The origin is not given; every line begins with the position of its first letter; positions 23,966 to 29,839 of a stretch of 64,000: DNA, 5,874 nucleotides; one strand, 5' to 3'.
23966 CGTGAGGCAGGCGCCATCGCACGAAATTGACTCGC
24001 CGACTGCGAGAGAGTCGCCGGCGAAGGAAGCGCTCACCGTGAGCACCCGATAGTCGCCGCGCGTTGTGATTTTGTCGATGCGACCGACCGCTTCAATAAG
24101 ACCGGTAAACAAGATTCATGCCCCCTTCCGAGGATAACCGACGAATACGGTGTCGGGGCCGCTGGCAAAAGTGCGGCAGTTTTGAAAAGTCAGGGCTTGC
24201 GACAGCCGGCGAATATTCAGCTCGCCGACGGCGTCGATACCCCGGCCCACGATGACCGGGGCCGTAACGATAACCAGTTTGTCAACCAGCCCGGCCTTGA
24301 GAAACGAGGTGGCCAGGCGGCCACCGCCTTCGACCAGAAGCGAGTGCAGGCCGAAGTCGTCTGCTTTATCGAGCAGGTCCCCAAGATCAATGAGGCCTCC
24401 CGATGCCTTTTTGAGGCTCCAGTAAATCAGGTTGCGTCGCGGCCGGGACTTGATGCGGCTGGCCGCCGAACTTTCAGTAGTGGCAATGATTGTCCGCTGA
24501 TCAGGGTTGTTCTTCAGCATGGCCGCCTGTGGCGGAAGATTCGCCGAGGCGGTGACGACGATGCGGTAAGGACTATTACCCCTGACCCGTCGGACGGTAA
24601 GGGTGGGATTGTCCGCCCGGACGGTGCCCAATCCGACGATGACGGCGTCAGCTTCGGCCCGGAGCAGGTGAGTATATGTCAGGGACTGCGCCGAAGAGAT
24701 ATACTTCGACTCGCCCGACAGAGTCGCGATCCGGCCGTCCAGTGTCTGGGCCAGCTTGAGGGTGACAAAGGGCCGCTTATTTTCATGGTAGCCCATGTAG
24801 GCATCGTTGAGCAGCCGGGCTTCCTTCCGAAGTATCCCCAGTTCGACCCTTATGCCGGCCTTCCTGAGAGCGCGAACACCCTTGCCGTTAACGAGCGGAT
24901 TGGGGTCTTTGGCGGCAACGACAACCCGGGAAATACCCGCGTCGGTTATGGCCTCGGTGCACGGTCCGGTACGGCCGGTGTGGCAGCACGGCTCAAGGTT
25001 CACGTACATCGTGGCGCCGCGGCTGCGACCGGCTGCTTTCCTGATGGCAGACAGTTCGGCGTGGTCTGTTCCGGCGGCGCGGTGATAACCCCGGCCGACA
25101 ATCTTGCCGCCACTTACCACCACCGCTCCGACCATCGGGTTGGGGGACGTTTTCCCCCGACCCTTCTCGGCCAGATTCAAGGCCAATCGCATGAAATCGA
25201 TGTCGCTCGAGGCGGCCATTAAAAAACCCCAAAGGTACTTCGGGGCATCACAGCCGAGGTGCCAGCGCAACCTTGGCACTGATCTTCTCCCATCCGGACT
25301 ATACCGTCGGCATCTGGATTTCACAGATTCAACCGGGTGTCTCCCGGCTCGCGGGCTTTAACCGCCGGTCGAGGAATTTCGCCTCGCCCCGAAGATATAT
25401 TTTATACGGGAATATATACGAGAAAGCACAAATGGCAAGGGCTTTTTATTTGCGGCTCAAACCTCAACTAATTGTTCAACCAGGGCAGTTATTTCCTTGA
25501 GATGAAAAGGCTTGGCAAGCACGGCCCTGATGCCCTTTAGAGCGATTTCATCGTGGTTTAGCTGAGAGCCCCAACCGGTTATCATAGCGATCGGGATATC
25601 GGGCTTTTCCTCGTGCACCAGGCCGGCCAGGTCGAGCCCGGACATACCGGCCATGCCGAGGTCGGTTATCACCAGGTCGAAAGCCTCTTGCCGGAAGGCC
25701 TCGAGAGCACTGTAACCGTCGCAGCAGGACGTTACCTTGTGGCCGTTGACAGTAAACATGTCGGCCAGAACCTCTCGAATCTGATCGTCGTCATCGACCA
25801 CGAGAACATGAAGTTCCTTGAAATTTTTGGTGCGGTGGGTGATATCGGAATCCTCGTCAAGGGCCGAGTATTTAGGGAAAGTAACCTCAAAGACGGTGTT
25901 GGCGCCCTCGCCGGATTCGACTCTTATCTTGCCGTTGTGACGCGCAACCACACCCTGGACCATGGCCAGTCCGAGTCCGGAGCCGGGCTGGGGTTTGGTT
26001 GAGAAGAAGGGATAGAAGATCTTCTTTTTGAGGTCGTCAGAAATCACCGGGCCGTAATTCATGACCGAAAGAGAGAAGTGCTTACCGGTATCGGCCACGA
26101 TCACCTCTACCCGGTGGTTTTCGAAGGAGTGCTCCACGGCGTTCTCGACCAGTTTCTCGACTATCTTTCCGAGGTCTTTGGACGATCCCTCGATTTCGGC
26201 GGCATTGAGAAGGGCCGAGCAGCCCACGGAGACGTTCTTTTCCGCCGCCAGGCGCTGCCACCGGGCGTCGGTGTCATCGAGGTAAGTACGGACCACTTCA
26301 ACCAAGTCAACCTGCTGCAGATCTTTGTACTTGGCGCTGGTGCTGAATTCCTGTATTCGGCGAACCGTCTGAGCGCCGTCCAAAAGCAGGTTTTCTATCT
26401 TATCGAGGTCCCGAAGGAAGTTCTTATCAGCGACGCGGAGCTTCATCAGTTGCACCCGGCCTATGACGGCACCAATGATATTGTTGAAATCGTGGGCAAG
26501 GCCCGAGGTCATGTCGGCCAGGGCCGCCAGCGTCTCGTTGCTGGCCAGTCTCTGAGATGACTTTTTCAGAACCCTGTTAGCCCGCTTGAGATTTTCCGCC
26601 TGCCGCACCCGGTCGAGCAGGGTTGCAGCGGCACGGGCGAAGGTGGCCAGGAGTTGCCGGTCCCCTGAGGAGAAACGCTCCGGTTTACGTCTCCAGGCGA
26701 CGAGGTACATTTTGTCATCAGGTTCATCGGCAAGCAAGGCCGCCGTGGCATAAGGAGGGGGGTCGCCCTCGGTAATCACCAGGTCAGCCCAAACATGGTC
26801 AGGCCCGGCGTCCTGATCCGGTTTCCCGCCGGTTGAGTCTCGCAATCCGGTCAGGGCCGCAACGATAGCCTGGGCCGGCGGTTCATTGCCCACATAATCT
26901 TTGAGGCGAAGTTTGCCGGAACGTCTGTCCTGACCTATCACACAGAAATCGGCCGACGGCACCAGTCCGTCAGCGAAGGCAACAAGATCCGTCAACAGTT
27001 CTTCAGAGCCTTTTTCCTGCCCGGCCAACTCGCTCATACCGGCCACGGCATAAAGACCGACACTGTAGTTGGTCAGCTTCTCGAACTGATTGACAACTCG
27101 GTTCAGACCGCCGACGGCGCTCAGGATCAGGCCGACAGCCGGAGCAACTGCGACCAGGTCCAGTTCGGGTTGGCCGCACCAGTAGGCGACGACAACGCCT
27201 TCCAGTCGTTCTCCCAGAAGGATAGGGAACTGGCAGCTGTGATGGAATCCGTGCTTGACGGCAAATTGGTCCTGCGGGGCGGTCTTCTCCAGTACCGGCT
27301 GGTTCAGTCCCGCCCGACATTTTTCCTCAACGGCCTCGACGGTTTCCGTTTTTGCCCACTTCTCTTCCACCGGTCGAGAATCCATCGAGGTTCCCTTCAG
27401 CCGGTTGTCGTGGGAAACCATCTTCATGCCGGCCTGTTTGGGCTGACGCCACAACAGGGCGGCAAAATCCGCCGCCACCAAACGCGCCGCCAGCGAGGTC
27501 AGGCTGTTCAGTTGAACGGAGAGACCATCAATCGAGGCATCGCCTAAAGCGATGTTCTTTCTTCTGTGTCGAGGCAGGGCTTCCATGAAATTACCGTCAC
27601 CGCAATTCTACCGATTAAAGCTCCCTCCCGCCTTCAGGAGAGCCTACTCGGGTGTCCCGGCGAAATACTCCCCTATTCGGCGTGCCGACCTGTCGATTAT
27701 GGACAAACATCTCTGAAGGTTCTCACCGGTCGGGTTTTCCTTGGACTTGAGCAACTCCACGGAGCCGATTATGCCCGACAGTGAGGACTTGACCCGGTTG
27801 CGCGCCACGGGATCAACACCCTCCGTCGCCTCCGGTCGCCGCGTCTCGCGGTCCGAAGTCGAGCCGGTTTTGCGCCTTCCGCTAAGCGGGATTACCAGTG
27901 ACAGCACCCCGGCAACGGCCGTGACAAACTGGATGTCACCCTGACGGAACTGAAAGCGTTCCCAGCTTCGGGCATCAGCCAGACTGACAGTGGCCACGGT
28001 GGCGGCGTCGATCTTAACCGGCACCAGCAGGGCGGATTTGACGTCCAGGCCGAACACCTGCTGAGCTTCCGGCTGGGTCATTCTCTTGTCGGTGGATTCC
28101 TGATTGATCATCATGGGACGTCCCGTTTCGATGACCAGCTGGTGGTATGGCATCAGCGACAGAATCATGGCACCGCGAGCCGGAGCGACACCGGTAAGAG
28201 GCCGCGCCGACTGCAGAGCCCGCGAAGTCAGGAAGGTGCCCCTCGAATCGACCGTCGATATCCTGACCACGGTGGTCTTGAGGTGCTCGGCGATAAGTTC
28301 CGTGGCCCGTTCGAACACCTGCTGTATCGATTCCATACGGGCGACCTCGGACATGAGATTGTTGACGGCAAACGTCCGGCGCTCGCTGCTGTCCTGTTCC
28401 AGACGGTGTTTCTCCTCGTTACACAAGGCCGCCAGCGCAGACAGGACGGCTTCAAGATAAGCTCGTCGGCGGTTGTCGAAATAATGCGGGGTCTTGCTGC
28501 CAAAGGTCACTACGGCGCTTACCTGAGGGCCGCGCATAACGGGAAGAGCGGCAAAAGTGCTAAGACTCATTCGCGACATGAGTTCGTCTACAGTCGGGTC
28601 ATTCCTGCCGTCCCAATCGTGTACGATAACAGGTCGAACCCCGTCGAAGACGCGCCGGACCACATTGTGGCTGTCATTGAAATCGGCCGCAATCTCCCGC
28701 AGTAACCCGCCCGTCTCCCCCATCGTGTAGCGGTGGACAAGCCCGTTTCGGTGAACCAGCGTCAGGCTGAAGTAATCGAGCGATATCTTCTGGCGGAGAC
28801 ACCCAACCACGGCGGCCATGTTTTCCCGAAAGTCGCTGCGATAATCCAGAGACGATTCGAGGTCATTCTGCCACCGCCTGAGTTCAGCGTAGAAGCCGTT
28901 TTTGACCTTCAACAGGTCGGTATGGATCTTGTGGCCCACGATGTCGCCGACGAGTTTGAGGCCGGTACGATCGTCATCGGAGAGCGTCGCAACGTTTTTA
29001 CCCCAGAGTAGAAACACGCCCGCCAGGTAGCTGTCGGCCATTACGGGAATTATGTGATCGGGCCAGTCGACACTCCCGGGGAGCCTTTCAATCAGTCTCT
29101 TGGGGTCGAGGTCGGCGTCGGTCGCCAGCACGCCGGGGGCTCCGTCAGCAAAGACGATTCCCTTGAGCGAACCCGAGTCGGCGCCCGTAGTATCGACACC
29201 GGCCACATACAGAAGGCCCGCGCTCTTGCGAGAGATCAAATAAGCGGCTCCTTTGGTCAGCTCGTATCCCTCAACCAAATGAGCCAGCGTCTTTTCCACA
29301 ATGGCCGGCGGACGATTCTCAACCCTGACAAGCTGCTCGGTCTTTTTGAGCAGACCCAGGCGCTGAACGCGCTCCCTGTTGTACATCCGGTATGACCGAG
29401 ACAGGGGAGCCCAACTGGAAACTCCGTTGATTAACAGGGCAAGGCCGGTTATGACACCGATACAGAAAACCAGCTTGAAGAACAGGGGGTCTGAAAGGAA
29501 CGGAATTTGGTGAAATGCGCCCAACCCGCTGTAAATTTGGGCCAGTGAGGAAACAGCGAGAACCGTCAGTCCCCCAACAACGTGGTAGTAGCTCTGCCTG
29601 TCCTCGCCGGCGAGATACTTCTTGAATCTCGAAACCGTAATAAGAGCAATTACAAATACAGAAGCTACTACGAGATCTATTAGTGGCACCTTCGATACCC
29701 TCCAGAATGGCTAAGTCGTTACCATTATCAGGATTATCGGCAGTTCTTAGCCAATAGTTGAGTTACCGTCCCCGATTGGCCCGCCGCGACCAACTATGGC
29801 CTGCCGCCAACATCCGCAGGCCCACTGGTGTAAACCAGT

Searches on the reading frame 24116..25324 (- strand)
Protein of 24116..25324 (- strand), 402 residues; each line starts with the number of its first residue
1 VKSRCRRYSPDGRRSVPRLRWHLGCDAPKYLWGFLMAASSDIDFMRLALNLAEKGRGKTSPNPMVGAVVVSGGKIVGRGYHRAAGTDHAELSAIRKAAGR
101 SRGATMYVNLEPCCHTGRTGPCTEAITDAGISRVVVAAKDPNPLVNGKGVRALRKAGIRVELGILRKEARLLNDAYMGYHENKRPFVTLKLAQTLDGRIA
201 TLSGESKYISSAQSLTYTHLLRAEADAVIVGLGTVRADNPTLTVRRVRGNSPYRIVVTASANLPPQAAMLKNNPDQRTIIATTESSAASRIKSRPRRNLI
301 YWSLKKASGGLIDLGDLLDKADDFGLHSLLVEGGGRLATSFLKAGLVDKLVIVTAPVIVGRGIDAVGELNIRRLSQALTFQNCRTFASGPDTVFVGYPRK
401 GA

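Call 29: search_protein_families(library=pfam, proteins=[window:24116-25324:-], max_evalue=0.00001)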
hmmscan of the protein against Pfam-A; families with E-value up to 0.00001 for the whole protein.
window:24116-25324:- (402 aa): 3 families
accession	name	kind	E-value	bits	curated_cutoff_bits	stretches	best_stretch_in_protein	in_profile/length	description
PF01872.23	RibD_C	-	1.4e-43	149.5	24.1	1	185-388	1-193/197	RibD C-terminal domain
PF00383.29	dCMP_cyt_deam_1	-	1.4e-21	76.8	25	1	40-137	3-101/102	Cytidine and deoxycytidylate deaminase zinc-binding region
PF14437.12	MafB19-deam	-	1.3e-12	48.2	27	1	42-142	4-105/142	MafB19-like deaminase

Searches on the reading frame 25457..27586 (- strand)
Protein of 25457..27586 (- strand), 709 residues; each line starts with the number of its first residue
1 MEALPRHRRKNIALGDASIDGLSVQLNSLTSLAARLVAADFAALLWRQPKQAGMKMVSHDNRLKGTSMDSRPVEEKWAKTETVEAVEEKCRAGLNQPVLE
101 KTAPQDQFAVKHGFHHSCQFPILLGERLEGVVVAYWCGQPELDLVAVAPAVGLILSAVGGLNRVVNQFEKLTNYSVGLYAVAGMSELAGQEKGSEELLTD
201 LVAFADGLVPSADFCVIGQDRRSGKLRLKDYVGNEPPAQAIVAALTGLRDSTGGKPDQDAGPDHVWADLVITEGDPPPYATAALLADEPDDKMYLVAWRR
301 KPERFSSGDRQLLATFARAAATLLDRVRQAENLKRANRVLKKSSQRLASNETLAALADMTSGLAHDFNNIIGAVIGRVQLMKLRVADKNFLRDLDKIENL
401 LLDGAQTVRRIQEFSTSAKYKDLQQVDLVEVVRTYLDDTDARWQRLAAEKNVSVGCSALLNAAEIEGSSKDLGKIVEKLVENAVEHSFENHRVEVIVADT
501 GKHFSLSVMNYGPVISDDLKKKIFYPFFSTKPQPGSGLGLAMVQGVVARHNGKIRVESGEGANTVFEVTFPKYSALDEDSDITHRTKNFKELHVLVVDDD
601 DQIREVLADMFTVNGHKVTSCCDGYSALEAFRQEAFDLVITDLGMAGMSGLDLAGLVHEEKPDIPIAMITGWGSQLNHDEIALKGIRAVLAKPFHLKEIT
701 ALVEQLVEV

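Call 29: search_protein_families(library=pfam, proteins=[window:25457-27586:-], max_evalue=0.00001)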
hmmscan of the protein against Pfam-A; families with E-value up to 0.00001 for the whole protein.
window:25457-27586:- (709 aa): 2 families
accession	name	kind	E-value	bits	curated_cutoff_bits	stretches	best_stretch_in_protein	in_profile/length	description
PF00072.30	Response_reg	-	1.6e-22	80.2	30.2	1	594-703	1-110/111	Response regulator receiver domain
PF02518.31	HATPase_c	-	2.8e-20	73.2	26.4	1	469-572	3-109/111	Histidine kinase-, DNA gyrase B-, and HSP90-like ATPase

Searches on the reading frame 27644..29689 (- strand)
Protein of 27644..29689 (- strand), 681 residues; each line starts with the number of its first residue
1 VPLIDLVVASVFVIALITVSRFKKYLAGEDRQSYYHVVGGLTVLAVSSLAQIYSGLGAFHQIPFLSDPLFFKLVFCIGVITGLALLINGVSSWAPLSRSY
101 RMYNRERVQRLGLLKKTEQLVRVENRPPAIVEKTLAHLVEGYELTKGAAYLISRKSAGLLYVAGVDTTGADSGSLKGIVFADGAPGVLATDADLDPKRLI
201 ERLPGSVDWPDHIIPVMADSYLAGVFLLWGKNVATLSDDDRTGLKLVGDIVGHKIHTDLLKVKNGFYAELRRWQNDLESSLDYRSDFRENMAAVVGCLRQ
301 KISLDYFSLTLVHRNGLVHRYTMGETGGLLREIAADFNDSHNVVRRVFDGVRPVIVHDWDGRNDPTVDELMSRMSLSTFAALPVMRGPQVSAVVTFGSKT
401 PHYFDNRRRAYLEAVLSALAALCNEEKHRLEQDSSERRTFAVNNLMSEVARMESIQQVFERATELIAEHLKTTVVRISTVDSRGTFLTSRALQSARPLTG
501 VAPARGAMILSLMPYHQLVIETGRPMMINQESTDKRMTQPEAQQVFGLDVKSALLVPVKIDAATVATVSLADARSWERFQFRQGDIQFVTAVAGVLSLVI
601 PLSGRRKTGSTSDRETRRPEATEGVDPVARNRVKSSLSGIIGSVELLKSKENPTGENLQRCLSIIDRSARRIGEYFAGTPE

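Call 29: search_protein_families(library=pfam, proteins=[window:27644-29689:-], max_evalue=0.00001)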
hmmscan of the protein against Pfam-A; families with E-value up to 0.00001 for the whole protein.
window:27644-29689:- (681 aa): 2 families
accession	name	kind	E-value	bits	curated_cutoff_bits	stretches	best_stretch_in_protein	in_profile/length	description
PF13185.12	GAF_2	-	6.9e-15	55.9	28.6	1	332-420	43-132/136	GAF domain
PF01590.32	GAF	-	7e-14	52.9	22.4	1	455-599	2-132/133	GAF domain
